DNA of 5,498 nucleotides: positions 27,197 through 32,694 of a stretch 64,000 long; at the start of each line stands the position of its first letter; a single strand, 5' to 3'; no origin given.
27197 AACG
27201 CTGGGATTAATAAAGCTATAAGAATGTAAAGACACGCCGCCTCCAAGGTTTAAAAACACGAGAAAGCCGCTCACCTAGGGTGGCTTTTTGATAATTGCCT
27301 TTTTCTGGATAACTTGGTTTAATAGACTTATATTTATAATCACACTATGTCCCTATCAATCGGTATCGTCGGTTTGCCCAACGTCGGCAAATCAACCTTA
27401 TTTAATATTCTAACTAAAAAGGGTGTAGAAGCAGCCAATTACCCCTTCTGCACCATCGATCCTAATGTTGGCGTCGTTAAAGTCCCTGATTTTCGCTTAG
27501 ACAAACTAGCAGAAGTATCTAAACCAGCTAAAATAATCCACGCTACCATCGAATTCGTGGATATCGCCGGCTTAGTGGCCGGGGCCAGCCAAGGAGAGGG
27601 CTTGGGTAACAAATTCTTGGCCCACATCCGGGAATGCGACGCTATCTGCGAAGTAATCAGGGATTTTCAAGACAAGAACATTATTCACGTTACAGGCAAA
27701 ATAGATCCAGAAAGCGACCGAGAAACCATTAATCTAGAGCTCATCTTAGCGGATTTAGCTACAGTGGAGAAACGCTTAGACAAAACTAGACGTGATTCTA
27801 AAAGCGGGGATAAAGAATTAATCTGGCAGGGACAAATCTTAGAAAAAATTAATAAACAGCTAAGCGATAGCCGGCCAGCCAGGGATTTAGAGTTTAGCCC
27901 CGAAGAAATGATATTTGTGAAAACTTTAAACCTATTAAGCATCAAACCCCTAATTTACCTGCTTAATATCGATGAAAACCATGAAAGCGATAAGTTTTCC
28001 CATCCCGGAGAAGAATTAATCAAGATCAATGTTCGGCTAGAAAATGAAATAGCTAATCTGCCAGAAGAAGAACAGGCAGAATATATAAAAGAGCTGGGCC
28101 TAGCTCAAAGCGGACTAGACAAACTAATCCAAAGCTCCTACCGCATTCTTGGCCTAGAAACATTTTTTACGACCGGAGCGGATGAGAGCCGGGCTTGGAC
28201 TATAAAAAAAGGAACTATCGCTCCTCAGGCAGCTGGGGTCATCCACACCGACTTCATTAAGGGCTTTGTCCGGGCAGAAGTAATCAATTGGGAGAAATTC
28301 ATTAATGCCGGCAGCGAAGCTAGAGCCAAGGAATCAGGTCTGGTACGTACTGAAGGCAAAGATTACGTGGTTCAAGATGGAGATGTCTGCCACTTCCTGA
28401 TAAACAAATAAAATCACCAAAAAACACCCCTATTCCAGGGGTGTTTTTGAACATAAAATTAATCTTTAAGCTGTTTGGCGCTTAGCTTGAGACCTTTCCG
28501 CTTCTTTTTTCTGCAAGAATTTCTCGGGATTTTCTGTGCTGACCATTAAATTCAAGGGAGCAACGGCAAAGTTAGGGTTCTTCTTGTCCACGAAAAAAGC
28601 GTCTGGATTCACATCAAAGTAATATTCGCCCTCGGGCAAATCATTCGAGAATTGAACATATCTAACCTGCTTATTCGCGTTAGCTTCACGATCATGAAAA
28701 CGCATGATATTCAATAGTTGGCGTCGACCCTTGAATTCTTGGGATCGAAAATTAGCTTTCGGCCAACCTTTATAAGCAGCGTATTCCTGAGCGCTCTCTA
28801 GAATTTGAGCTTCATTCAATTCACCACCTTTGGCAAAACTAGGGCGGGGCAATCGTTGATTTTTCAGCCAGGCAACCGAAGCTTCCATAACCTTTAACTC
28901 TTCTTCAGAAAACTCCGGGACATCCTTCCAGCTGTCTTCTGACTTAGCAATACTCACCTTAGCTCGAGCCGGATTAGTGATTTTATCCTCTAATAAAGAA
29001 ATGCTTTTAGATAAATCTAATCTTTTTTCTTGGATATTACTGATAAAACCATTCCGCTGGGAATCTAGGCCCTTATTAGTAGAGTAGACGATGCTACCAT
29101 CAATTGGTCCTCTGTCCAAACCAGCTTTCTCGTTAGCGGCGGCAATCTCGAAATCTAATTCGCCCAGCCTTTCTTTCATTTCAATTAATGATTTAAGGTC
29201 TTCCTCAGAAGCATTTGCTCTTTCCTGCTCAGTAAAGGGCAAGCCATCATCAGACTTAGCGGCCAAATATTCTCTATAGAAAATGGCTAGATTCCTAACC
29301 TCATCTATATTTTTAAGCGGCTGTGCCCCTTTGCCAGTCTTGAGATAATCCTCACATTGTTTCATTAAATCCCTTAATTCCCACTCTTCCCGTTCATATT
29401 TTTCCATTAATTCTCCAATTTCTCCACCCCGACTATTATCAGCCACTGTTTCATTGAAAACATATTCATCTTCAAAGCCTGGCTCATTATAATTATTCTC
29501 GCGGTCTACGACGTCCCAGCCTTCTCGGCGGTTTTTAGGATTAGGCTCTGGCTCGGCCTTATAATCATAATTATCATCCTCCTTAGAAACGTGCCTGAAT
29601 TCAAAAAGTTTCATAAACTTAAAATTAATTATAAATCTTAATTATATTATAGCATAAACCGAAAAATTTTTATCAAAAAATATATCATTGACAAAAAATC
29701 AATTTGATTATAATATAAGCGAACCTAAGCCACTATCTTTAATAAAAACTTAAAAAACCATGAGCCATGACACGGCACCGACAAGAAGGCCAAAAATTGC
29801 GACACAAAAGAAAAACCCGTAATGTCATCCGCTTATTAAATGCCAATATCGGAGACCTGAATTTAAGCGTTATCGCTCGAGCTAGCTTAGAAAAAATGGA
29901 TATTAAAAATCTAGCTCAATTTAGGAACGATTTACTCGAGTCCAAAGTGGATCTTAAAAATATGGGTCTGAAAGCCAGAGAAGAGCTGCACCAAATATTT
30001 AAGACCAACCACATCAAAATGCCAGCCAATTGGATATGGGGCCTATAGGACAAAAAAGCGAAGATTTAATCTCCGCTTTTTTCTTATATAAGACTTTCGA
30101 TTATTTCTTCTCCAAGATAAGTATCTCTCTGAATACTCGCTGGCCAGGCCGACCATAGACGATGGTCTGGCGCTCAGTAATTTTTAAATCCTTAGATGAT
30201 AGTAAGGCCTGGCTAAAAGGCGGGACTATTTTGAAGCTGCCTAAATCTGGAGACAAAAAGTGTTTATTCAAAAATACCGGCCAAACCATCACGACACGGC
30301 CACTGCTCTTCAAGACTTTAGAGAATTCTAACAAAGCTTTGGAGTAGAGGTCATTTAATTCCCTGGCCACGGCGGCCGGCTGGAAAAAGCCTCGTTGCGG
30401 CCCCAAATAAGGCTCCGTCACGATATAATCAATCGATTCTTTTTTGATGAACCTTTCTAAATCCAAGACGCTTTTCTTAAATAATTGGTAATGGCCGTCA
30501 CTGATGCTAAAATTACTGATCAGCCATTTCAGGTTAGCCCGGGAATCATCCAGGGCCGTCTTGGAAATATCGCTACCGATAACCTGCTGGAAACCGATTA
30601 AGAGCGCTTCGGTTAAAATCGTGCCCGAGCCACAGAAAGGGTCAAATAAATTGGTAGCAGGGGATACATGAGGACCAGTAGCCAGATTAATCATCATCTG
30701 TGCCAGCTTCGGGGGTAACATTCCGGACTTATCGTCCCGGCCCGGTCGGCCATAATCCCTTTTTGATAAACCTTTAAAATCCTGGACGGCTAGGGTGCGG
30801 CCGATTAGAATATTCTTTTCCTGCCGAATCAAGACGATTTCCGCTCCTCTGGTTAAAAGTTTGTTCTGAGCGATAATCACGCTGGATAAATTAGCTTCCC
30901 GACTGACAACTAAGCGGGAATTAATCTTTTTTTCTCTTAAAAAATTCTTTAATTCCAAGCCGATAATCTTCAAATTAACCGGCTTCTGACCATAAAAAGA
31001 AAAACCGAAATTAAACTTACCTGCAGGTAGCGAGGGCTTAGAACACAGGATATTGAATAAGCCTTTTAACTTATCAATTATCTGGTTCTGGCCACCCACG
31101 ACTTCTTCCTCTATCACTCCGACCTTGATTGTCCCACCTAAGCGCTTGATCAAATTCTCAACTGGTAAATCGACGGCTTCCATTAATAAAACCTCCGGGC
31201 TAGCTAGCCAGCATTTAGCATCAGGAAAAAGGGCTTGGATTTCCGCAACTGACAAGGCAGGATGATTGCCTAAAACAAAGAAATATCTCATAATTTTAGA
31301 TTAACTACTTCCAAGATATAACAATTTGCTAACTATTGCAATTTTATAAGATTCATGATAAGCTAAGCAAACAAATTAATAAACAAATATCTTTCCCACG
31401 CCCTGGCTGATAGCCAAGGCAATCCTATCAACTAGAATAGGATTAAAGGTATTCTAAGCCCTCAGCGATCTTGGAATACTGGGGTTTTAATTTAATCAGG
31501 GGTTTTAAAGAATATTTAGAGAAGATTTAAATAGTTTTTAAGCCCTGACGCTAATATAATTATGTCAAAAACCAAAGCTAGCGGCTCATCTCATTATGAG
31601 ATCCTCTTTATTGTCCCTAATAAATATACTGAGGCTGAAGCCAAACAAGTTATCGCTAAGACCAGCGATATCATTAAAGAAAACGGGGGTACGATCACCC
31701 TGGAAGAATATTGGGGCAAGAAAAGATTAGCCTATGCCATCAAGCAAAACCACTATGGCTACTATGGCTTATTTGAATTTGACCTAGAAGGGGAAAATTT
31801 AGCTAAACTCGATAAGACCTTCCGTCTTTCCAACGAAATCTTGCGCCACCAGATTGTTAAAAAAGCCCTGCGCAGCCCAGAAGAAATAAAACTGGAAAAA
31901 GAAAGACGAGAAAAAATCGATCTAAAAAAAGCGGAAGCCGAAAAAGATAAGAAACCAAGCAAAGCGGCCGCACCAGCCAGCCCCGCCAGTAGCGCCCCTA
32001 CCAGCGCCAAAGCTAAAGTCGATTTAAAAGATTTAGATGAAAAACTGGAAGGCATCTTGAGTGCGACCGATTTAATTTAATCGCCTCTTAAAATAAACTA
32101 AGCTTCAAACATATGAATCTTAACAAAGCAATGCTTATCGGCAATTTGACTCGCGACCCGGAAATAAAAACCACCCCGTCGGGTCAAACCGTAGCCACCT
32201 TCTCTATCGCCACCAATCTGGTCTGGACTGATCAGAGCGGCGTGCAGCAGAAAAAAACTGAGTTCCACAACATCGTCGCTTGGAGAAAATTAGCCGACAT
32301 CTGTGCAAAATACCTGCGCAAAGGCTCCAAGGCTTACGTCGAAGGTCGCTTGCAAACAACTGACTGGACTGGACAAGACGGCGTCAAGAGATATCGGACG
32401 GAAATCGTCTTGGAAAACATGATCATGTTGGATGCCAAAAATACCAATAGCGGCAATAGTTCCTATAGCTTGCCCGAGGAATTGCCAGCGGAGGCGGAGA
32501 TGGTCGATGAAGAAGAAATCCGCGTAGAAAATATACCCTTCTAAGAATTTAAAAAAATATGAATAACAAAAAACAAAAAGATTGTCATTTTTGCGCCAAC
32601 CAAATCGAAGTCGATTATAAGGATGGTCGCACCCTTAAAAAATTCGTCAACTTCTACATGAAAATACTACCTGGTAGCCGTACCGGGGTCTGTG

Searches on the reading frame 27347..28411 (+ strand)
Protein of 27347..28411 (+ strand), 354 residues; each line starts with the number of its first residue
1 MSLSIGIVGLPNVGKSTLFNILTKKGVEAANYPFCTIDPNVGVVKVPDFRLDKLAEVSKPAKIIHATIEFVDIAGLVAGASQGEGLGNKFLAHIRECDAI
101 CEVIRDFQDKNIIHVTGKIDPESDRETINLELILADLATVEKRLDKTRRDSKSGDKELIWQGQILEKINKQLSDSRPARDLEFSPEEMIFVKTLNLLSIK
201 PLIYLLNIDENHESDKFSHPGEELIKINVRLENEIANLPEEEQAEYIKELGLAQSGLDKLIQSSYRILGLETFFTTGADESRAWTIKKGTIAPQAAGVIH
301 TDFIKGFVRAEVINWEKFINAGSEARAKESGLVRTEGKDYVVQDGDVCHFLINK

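Call 13: search_protein_families(library=pfam, proteins=[window:27347-28411:+], max_evalue=0.000001)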
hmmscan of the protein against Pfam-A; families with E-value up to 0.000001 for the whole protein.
window:27347-28411:+ (354 aa): 3 families
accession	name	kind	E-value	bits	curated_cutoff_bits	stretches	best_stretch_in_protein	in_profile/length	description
PF06071.19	YchF-GTPase_C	-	2.7e-37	127.2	27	1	270-353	1-84/84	Protein of unknown function (DUF933)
PF01926.29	MMR_HSR1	-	2.9e-22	79.4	21.9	1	5-110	2-94/113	50S ribosome-binding GTPase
PF02421.24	FeoB_N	-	3.6e-08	33.5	27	1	5-46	3-44/156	Ferrous iron transport protein B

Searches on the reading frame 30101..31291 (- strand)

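Call 16: search_protein_families(library=pfam, proteins=[window:30101-31291:-], max_evalue=0.0001)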
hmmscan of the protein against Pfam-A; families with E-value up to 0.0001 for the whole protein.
window:30101-31291:- (396 aa): 4 families
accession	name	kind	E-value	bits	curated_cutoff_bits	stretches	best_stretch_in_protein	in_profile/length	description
PF01170.24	UPF0020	-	9.9e-13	48.7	22.3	1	187-337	7-166/197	RMKL-like, methyltransferase domain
PF13847.12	Methyltransf_31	-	3.9e-07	30.3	27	1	211-339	3-113/145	Methyltransferase domain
PF01555.25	N6_N4_Mtase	-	2.3e-05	24.9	26.7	1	189-248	163-217/221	DNA methylase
PF11599.14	AviRa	-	9.5e-05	22.4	25.7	0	212-258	52-101/232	RRNA methyltransferase AviRa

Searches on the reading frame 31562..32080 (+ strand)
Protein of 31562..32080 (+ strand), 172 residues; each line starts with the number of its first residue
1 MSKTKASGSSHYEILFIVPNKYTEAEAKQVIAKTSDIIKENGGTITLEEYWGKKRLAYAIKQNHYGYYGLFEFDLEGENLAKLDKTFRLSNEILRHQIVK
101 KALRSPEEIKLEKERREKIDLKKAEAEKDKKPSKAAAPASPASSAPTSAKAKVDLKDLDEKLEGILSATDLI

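Call 16: search_protein_families(library=pfam, proteins=[window:31562-32080:+], max_evalue=0.0001)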
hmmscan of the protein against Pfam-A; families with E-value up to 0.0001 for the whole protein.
window:31562-32080:+ (172 aa): 1 family
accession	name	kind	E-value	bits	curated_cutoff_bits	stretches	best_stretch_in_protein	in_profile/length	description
PF01250.22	Ribosomal_S6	-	1.5e-26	92.8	27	1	11-100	1-90/90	Ribosomal protein S6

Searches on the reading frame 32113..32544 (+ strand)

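Call 16: search_protein_families(library=pfam, proteins=[window:32113-32544:+], max_evalue=0.0001)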
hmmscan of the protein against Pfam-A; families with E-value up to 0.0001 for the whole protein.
window:32113-32544:+ (143 aa): 1 family
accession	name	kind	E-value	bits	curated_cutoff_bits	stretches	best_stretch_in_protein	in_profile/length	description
PF00436.31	SSB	-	1.8e-38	131.2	26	1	3-106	1-104/104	Single-strand binding protein family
